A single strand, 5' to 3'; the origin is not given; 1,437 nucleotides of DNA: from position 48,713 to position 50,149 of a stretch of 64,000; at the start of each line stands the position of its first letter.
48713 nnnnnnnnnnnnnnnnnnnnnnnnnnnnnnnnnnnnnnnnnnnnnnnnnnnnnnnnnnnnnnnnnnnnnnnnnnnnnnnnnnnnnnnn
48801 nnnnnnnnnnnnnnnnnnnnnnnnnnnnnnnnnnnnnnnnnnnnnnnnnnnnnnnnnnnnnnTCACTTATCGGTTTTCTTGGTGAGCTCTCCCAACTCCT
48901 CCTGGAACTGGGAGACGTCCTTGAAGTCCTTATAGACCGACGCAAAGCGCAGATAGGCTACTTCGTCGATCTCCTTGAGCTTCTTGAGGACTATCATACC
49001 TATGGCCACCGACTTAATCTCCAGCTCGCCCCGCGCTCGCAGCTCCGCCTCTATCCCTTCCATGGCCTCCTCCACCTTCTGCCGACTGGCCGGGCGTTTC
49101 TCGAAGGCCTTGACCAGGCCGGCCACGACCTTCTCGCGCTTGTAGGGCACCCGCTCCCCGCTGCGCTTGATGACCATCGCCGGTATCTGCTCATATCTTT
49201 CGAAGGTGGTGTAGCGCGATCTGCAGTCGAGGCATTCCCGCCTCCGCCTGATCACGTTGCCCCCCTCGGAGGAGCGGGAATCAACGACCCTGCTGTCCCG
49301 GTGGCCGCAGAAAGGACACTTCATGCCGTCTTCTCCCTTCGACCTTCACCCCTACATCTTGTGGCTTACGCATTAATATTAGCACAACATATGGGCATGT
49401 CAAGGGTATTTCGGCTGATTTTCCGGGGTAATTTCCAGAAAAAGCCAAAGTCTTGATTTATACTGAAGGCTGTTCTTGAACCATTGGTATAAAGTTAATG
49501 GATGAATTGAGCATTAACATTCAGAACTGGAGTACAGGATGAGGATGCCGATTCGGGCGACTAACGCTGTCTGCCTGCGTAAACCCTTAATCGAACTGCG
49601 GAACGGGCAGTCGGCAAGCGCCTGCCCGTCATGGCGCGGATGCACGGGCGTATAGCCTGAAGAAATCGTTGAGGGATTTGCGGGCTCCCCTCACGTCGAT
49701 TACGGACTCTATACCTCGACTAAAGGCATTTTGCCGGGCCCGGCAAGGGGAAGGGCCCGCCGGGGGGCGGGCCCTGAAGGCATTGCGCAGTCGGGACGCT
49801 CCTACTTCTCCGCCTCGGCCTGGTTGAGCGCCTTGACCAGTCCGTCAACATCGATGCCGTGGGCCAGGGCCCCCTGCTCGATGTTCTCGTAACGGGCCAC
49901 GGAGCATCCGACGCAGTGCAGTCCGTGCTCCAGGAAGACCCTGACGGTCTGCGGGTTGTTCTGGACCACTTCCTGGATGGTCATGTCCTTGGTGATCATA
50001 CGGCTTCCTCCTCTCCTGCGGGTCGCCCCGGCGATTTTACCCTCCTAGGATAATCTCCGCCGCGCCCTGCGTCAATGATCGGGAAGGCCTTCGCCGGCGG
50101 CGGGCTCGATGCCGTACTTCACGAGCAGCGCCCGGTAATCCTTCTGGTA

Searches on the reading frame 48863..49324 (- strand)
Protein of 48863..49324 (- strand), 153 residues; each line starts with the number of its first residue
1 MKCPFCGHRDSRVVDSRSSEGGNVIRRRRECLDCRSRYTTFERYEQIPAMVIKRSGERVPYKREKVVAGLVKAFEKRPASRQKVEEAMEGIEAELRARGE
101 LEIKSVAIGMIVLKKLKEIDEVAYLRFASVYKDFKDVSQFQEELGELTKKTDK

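Call 3: search_protein_families(library=pfam, proteins=[window:48863-49324:-], max_evalue=0.01)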
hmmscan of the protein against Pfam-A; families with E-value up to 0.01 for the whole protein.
window:48863-49324:- (153 aa): 4 families
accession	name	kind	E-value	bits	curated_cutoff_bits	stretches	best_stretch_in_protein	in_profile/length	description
PF22811.2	Zn_ribbon_NrdR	-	2.2e-20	72.7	27.2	1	1-42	1-42/42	Transcriptional repressor NrdR-like, N-terminal domain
PF03477.21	ATP-cone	-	1.6e-18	67.4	25.8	1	50-136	2-87/88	ATP cone domain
PF14354.12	Lar_restr_allev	-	0.0017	19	28.6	1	2-52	5-51/58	Restriction alleviation protein Lar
PF08271.17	Zn_Ribbon_TF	-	0.0019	18.2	29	0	1-18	1-17/43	TFIIB zinc-binding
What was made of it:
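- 48863..49324 (-): nrdR: transcriptional repressor with a Zn ribbon and an ATP-cone, 153 aa. PF22811 and PF03477 (call 3).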

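Call 4: search_protein_families(library=ncbifam, proteins=[window:48863-49324:-], max_evalue=0.01)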
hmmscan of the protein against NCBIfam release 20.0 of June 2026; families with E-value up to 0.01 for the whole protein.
window:48863-49324:- (153 aa): 4 families
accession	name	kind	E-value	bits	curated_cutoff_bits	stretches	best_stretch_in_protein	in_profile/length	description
TIGR00244.1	TIGR00244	equivalog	9.9e-59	197.6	124.65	1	1-147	1-147/147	transcriptional regulator NrdR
NF006732.0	PRK09263.1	equivalog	4.5e-05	22.1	657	1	50-139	4-92/712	anaerobic ribonucleoside-triphosphate reductase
TIGR03655.1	anti_R_Lar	subfamily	0.00044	20.5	39.6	1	2-40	3-40/55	Lar family restriction alleviation protein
NF005010.0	PRK06406.1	subfamily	0.0043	15.3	1125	1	49-132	5-89/771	vitamin B12-dependent ribonucleotide reductase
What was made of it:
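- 48863..49324 (-): TIGR00244, 198 bits, above its cutoff (call 4).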

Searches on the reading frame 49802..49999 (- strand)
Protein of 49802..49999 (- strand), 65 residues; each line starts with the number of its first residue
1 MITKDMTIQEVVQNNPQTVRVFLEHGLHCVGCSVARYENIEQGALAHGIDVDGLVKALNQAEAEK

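Call 3: search_protein_families(library=pfam, proteins=[window:49802-49999:-], max_evalue=0.01)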
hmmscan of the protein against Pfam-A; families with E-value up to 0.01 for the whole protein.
window:49802-49999:- (65 aa): 2 families
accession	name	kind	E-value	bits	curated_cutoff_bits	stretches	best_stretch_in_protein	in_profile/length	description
PF08984.16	DUF1858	-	1.2e-20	73.8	32.2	1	2-55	1-59/59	Domain of unknown function (DUF1858)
PF04405.19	ScdA_N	-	0.0012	18.9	32.5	1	5-61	2-55/56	Domain of Unknown function (DUF542)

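Call 4: search_protein_families(library=ncbifam, proteins=[window:49802-49999:-], max_evalue=0.01)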
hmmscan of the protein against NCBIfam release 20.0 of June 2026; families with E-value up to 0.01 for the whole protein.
window:49802-49999:- (65 aa): 2 families
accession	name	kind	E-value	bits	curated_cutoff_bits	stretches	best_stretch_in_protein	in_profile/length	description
TIGR03980.1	prismane_assoc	subfamily_domain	2.2e-28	98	44.95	1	2-59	1-58/58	hybrid cluster protein-associated redox disulfide domain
NF009777.0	PRK13276.1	equivalog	0.0025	17.7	259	1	1-63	1-61/224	iron-sulfur cluster repair di-iron protein ScdA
